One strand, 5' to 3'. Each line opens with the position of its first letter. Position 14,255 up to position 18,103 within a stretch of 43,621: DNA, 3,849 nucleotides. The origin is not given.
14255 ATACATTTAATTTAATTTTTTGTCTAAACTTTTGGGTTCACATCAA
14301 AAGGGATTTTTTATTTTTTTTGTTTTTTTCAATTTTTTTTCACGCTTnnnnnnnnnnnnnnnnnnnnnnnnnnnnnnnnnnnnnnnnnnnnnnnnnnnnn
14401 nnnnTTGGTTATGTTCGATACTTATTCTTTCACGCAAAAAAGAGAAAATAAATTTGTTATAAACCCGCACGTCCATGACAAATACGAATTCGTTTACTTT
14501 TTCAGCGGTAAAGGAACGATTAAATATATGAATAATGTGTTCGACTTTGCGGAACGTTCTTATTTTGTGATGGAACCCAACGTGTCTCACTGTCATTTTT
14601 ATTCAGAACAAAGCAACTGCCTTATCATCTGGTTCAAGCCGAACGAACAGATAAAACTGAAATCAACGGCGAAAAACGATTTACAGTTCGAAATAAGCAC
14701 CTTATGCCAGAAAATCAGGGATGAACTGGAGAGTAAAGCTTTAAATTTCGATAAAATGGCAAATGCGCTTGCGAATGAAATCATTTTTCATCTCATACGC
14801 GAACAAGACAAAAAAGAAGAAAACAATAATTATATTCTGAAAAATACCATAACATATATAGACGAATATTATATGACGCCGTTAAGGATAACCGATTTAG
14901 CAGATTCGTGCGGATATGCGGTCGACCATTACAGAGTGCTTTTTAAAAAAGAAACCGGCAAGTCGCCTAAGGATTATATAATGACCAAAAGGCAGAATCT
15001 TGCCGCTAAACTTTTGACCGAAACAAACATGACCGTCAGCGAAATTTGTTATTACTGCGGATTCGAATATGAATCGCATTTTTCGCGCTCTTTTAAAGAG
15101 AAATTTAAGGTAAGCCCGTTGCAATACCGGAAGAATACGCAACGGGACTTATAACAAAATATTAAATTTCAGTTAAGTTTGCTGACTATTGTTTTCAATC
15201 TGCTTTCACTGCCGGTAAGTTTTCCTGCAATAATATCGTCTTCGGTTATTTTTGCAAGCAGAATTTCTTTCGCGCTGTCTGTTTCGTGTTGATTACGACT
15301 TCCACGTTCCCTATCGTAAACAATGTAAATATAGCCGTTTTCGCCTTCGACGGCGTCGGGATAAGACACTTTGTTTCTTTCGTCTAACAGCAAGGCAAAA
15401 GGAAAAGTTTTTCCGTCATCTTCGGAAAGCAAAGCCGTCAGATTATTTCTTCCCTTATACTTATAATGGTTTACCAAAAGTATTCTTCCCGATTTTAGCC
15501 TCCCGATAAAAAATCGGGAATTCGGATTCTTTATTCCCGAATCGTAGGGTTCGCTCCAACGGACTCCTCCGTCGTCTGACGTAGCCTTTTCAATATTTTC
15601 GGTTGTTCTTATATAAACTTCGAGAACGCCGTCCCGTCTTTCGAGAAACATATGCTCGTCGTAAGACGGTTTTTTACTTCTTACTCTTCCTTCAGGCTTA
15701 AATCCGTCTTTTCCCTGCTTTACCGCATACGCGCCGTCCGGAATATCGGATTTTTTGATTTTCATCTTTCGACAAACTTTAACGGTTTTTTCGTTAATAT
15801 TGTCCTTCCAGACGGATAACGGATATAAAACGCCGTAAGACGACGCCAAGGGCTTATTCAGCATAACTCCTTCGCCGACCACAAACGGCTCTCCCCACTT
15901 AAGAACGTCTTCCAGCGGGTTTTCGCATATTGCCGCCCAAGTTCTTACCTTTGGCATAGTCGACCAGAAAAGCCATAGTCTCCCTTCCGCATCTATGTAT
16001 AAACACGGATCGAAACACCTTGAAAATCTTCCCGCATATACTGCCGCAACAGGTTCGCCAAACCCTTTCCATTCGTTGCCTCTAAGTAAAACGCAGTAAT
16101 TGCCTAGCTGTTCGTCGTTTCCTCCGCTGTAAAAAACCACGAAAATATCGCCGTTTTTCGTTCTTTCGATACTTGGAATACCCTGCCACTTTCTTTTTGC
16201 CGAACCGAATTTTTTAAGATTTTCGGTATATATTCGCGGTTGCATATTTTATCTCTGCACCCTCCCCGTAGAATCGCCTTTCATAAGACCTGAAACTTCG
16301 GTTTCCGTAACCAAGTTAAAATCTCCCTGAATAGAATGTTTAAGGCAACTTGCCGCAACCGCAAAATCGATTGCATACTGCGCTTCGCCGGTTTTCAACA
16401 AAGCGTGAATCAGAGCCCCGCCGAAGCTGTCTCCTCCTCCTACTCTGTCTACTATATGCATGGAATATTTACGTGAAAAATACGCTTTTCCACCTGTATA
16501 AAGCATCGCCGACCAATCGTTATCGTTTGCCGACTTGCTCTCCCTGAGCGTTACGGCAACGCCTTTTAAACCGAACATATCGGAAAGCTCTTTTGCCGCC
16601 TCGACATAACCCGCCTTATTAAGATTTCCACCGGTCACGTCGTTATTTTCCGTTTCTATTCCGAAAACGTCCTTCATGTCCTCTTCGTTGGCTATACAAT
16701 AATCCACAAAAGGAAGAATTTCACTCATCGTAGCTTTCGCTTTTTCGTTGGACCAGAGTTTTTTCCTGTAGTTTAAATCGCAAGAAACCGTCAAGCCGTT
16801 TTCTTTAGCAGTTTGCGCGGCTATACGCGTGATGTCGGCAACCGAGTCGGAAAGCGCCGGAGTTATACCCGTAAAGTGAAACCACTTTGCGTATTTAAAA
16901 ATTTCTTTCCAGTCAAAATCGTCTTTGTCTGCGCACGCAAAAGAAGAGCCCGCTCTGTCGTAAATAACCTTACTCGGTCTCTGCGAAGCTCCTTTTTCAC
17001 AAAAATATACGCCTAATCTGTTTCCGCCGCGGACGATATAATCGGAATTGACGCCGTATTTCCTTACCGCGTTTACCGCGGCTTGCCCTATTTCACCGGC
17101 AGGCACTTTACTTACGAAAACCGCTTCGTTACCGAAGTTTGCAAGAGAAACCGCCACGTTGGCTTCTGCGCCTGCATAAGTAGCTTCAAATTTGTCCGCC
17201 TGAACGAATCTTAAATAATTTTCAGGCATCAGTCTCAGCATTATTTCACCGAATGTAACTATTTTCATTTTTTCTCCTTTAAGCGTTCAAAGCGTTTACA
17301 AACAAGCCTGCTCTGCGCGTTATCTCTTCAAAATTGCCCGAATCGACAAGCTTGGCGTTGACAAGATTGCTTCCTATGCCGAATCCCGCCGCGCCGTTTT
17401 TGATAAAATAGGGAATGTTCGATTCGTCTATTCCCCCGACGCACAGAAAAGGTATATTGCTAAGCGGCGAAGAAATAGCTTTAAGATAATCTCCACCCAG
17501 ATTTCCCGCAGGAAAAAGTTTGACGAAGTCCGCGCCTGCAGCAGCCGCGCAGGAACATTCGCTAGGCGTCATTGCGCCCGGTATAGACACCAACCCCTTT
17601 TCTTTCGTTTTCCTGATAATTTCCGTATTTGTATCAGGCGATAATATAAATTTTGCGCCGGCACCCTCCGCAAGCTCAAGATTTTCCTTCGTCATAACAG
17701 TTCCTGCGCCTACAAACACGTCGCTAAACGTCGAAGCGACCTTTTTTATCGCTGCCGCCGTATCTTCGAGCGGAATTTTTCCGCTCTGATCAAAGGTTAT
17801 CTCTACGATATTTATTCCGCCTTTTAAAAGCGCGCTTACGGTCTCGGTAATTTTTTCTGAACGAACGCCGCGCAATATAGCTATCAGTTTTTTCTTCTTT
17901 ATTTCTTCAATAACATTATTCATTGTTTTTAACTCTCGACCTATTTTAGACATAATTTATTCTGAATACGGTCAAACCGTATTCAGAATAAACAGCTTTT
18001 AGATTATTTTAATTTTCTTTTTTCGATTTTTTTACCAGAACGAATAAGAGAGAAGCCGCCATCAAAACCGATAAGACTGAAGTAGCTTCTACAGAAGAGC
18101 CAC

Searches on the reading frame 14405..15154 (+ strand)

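Call 10: search_protein_families(library=pfam, proteins=[window:14405-15154:+])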
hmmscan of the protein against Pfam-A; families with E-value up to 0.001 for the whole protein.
window:14405-15154:+ (249 aa): 4 families
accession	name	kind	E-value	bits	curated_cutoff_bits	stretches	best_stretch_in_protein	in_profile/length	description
PF12833.13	HTH_18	-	8.9e-21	74.4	33.6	1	165-243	1-79/80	Helix-turn-helix domain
PF00165.29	HTH_AraC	-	5.9e-18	65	26.6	2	153-192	2-41/42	Bacterial regulatory helix-turn-helix proteins, AraC family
PF07883.17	Cupin_2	-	2.5e-05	24.3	27.2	1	19-76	11-68/70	Cupin domain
PF02311.25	AraC_binding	-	2.8e-05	24.3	21.1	1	14-62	11-59/135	AraC-like ligand binding domain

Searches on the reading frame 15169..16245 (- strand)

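Call 10: search_protein_families(library=pfam, proteins=[window:15169-16245:-])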
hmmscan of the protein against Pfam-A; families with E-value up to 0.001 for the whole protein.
window:15169-16245:- (358 aa): 2 families
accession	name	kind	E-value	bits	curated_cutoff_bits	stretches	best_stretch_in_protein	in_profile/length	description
PF13088.12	BNR_2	-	5e-23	82.3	31.4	1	200-308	167-277/277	BNR repeat-like domain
PF04616.20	Glyco_hydro_43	-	0.00032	20.6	32.2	0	32-100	76-144/288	Glycosyl hydrolases family 43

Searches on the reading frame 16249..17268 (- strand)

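Call 10: search_protein_families(library=pfam, proteins=[window:16249-17268:-])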
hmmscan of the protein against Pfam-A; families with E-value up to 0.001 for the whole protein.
window:16249-17268:- (339 aa): 1 family
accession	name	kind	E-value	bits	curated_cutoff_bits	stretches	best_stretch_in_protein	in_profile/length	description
PF00294.29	PfkB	-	7.7e-35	121.1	25.8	1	2-310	3-289/302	pfkB family carbohydrate kinase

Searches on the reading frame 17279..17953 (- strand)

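Call 10: search_protein_families(library=pfam, proteins=[window:17279-17953:-])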
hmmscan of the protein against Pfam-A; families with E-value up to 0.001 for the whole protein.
window:17279-17953:- (224 aa): 3 families
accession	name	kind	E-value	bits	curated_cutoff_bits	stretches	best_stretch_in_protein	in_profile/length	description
PF01081.25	Aldolase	-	4e-40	137.8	27.8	1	15-213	2-195/196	KDPG and KHG aldolase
PF02581.23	TMP-TENI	-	1.2e-05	25.2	27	1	32-193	11-176/180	Thiamine monophosphate synthase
PF04481.18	DUF561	-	0.00058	19.6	21.6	0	165-198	185-218/243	Protein of unknown function (DUF561)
